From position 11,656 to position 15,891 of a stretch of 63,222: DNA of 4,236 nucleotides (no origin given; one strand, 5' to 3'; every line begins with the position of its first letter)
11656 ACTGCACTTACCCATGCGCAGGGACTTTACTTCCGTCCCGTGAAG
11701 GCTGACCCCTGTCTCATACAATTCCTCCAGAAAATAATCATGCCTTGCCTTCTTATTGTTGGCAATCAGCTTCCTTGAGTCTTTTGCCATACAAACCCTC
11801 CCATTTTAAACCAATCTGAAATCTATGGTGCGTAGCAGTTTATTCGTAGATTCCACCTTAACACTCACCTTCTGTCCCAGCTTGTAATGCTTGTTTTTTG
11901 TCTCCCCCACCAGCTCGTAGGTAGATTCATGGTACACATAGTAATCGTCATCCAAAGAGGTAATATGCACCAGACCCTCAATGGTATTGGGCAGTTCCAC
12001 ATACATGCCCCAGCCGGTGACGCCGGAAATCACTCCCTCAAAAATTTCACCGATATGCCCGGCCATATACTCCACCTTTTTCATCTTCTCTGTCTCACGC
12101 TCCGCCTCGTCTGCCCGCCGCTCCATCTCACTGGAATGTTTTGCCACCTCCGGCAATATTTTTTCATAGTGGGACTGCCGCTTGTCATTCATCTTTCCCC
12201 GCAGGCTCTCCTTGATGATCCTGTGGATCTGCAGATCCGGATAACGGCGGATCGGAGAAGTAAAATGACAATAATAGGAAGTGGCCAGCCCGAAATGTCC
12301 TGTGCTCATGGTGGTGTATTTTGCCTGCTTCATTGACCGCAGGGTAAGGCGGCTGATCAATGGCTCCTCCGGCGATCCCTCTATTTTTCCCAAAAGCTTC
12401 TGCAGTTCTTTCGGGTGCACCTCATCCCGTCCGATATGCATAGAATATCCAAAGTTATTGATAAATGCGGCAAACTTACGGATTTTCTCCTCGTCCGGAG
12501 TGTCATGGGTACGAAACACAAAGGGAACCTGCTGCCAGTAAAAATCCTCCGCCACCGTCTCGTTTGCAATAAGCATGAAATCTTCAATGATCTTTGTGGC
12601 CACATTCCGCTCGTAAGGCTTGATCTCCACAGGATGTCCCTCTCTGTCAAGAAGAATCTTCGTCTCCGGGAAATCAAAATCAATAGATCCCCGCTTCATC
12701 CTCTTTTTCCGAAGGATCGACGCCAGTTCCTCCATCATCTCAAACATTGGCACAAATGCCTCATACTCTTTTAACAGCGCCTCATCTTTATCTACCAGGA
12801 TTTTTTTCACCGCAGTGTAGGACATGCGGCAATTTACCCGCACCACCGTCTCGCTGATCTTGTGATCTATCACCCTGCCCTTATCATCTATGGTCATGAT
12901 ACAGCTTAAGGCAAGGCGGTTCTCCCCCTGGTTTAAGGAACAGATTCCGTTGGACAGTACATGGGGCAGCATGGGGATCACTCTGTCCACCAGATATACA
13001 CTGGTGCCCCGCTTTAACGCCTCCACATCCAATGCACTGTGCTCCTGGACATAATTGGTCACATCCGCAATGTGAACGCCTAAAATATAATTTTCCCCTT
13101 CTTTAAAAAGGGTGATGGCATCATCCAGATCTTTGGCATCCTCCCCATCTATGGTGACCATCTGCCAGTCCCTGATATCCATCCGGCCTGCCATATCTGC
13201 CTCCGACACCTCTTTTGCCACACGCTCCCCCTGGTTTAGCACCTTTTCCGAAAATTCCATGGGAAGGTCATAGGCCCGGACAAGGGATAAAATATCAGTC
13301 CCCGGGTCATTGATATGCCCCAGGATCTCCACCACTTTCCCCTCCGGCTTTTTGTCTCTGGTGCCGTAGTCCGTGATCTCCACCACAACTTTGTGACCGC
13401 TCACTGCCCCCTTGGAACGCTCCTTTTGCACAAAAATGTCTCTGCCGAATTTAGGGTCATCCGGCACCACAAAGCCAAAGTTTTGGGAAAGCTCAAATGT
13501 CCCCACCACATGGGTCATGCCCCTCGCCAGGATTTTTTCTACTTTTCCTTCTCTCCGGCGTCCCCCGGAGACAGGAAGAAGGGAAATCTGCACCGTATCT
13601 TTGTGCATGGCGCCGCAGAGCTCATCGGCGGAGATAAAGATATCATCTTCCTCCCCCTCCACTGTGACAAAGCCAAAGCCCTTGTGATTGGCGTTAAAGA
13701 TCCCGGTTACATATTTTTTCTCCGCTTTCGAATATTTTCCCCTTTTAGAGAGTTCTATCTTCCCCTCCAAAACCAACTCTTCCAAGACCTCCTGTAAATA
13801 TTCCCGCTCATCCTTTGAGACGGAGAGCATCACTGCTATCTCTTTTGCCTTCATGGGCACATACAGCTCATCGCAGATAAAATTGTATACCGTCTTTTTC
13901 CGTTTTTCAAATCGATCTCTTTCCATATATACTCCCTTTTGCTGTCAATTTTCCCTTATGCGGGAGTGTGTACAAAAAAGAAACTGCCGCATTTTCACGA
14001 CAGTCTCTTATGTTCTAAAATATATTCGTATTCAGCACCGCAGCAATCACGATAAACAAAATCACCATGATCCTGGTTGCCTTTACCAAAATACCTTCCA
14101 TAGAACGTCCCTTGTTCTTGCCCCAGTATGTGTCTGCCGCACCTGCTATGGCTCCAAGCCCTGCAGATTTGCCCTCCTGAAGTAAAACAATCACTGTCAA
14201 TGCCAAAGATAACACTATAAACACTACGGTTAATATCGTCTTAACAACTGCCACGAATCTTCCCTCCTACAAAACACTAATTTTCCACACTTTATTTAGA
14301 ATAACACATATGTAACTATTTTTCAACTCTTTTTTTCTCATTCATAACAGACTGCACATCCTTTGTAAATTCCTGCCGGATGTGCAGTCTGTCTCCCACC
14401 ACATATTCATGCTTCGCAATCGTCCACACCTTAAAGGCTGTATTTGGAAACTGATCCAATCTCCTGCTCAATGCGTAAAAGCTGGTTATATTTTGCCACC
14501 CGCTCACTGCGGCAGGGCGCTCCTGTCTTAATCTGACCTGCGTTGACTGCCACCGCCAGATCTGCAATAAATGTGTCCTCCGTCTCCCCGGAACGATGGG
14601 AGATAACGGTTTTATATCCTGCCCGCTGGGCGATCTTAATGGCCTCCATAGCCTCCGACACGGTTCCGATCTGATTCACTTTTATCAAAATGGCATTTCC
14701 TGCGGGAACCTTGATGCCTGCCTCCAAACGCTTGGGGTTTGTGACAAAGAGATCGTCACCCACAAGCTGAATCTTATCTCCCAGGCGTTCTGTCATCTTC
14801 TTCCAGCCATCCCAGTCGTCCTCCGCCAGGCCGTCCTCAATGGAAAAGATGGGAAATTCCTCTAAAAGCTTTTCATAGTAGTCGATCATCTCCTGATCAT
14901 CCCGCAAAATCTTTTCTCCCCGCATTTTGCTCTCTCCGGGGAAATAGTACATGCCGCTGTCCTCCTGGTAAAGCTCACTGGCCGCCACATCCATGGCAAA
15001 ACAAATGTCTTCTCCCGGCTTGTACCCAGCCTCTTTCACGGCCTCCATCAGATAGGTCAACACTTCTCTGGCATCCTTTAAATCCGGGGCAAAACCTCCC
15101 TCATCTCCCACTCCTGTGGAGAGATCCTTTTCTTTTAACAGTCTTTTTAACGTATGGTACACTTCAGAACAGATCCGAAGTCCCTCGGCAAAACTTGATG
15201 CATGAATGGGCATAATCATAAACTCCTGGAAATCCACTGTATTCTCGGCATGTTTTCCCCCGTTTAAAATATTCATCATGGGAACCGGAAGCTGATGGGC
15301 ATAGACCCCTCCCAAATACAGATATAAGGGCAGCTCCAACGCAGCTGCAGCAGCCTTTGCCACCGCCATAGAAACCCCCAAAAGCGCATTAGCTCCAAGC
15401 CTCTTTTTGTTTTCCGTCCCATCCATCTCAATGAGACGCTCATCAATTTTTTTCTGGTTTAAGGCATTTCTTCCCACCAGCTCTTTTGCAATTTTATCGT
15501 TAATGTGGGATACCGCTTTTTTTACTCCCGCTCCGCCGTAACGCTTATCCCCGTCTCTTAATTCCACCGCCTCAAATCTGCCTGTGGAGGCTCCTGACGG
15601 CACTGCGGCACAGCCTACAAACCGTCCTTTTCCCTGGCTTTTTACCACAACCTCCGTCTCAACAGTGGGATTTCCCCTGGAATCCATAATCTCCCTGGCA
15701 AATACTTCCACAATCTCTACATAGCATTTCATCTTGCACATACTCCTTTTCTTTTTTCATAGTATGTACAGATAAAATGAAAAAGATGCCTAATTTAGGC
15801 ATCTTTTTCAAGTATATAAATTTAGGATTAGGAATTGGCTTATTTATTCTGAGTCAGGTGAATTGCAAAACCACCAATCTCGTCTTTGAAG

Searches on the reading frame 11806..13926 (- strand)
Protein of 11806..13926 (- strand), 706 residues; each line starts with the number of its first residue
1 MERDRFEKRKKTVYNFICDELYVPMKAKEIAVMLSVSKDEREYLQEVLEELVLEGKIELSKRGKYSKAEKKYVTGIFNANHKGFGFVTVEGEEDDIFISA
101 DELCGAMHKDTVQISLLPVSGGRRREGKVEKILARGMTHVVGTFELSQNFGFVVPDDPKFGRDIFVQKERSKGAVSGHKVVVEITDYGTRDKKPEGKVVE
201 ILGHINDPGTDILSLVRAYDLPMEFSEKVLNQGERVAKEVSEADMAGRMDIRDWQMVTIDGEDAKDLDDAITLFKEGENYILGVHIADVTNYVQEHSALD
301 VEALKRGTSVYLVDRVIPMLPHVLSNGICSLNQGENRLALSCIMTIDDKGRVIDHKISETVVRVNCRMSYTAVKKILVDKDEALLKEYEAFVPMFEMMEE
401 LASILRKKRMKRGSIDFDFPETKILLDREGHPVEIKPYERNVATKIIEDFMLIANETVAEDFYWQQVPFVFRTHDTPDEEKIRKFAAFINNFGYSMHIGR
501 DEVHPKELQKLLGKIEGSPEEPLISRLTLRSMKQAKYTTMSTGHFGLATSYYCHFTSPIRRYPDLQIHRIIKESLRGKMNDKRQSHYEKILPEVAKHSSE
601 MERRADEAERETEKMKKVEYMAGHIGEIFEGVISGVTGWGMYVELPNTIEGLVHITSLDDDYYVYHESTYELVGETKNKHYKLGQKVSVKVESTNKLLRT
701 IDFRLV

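Call 59: search_protein_families(library=pfam, proteins=[window:11806-13926:-], max_evalue=0.00001)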
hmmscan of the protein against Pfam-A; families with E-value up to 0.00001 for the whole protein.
window:11806-13926:- (706 aa): 4 families
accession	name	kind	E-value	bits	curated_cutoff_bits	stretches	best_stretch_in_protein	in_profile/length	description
PF00773.25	RNB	-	4.1e-111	371.8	29.3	1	248-576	1-325/326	RNB domain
PF17876.7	CSD2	-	9e-36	122.2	26.2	1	152-226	1-74/74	Cold shock domain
PF08206.17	OB_RNB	-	4.3e-26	90.8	24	2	75-132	1-58/58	Ribonuclease B OB domain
PF00575.29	S1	-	3.1e-13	50.3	22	1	625-702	4-70/74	S1 RNA binding domain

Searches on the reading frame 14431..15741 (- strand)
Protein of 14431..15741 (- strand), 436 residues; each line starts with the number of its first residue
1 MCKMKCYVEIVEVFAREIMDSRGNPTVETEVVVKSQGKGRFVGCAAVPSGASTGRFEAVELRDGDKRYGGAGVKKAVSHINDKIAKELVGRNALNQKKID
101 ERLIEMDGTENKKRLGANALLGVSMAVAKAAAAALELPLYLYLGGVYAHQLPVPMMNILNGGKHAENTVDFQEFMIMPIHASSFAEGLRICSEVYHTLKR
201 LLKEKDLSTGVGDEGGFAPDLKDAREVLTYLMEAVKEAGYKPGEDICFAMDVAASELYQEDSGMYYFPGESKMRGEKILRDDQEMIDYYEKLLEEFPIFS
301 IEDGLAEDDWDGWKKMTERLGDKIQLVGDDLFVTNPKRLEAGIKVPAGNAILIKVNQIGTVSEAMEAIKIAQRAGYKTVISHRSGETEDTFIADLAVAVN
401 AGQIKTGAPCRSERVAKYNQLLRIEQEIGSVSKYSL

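Call 59: search_protein_families(library=pfam, proteins=[window:14431-15741:-], max_evalue=0.00001)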
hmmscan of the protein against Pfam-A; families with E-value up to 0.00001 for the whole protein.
window:14431-15741:- (436 aa): 2 families
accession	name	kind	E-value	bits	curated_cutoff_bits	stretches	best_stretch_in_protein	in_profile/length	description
PF00113.28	Enolase_C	-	3.9e-129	430.6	21.5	1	149-434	2-287/296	Enolase, C-terminal TIM barrel domain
PF03952.21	Enolase_N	-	2.1e-54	183.7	35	1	10-143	1-131/131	Enolase, N-terminal domain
